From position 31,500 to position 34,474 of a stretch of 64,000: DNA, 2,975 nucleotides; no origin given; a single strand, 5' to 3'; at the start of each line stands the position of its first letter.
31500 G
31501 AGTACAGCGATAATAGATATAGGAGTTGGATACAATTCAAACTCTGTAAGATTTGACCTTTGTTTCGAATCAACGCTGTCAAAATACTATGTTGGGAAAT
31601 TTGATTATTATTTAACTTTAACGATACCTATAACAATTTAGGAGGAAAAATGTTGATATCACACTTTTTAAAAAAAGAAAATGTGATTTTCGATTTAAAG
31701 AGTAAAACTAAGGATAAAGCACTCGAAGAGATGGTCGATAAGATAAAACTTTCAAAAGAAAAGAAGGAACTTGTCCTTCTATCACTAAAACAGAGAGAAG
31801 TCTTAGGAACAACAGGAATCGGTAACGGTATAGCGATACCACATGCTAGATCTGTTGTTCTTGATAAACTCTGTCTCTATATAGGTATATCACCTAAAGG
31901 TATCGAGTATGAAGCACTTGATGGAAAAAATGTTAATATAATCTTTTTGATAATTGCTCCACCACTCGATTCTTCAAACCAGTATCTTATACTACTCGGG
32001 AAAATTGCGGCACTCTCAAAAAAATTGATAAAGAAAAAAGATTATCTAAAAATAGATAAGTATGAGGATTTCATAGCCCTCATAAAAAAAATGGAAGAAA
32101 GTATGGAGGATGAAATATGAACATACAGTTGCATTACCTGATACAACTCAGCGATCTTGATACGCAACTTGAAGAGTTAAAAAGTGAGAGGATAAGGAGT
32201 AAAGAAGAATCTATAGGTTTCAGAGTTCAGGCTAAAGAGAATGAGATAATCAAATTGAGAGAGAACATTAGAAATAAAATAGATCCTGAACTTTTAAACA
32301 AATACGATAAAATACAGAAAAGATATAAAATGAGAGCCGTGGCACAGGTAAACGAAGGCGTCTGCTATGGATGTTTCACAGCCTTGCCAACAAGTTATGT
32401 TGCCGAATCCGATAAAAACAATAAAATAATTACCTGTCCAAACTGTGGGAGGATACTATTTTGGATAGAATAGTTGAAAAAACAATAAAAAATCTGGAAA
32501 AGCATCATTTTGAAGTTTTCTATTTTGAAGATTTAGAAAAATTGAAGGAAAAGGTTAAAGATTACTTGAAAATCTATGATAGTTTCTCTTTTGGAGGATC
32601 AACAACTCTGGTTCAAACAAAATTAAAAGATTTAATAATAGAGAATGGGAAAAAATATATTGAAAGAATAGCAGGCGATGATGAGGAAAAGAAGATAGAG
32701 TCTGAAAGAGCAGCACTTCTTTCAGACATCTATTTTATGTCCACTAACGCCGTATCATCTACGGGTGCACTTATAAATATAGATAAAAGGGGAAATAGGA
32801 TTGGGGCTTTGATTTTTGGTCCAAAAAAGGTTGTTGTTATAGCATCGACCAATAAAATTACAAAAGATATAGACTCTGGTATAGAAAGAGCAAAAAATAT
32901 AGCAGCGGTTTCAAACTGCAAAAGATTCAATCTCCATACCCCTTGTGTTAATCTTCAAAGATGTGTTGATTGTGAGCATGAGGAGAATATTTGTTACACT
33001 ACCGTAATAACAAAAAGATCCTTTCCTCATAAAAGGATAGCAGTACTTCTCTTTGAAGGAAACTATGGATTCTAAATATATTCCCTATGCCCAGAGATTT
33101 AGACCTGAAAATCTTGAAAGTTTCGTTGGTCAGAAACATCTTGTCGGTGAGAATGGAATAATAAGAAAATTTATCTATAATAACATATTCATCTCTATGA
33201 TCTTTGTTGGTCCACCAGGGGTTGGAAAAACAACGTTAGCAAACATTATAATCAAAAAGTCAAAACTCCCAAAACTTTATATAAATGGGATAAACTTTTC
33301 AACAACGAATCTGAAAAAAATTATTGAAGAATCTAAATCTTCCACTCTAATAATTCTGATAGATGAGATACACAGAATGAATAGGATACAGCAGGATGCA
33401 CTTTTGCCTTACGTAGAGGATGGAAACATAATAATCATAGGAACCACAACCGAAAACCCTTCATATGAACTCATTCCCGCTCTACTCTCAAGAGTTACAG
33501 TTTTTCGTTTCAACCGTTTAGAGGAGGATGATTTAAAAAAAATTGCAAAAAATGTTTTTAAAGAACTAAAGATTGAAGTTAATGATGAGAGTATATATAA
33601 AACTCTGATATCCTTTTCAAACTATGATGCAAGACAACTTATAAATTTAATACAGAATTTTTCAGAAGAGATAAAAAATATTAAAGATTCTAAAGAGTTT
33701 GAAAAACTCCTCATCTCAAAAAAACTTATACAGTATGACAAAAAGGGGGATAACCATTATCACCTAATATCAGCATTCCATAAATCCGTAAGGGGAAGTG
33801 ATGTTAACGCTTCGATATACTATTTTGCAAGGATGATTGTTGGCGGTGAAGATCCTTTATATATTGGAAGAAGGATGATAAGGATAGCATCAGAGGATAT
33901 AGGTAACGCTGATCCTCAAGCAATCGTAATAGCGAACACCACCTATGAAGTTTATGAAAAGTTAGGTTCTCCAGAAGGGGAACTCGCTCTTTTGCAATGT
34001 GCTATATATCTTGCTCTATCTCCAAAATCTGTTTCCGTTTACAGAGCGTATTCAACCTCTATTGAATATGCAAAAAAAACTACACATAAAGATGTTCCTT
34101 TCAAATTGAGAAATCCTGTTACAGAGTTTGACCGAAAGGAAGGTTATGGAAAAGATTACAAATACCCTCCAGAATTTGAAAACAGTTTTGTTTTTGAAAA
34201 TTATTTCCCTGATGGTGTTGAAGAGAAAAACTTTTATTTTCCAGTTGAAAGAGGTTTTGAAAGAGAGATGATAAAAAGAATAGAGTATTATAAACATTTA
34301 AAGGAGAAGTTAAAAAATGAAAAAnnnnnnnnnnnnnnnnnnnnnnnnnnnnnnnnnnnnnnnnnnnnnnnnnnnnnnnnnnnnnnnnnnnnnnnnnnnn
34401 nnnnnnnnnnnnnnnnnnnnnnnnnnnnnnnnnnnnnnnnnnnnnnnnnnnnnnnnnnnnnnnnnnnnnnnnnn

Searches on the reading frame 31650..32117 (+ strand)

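Call 14: search_protein_families(library=pfam, proteins=[window:31650-32117:+], max_evalue=0.001)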
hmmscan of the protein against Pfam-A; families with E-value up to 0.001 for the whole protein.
window:31650-32117:+ (156 aa): 1 family
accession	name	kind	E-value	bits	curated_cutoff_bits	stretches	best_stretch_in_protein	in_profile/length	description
PF00359.27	PTS_EIIA_2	-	2.9e-25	89.4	27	1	6-147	2-143/144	Phosphoenolpyruvate-dependent sugar phosphotransferase system, EIIA 2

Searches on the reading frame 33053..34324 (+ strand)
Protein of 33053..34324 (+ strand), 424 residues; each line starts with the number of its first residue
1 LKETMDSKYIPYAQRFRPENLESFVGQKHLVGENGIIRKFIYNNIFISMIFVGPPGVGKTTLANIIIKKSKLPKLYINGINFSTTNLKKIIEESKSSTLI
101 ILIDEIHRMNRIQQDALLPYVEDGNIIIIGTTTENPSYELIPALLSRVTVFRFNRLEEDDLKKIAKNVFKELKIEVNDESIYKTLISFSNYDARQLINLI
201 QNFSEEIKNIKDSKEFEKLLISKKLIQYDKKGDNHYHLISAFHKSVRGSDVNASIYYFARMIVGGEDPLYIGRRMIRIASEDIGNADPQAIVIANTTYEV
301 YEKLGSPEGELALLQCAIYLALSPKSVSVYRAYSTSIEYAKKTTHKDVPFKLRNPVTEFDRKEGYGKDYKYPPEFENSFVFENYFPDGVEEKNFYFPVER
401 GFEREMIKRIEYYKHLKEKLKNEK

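Call 14: search_protein_families(library=pfam, proteins=[window:33053-34324:+], max_evalue=0.001)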
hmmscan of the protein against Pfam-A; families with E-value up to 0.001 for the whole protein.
window:33053-34324:+ (424 aa): 10 families
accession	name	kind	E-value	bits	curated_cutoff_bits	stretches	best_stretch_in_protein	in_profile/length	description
PF12002.13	MgsA_C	-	3.8e-58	196.5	27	1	248-412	1-165/167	MgsA AAA+ ATPase C terminal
PF00004.35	AAA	-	1.1e-16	61.9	21.2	1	49-152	1-127/131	ATPase family associated with various cellular activities (AAA)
PF16193.11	AAA_assoc_2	-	8.4e-16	58.4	34.3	1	173-247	4-81/81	AAA C-terminal domain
PF05496.18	RuvB_N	-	2.2e-13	50.7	27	1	17-134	2-122/159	Holliday junction DNA helicase RuvB P-loop domain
PF13173.12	AAA_14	-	2e-07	31.5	27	1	49-153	5-120/129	AAA domain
PF07728.20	AAA_5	-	1e-05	26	22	1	49-134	2-103/139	AAA domain (dynein-related subfamily)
PF13238.12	AAA_18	-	0.00011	23.1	29.4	1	51-135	3-83/128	AAA domain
PF20720.3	nSTAND3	-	0.00013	22.2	27.2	1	50-112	21-80/155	Novel STAND NTPase 3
PF00158.32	Sigma54_activat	-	0.00019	21.6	20.2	0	93-135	91-131/168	Sigma-54 interaction domain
PF13401.12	AAA_22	-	0.00027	21.7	27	0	49-69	8-28/130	AAA domain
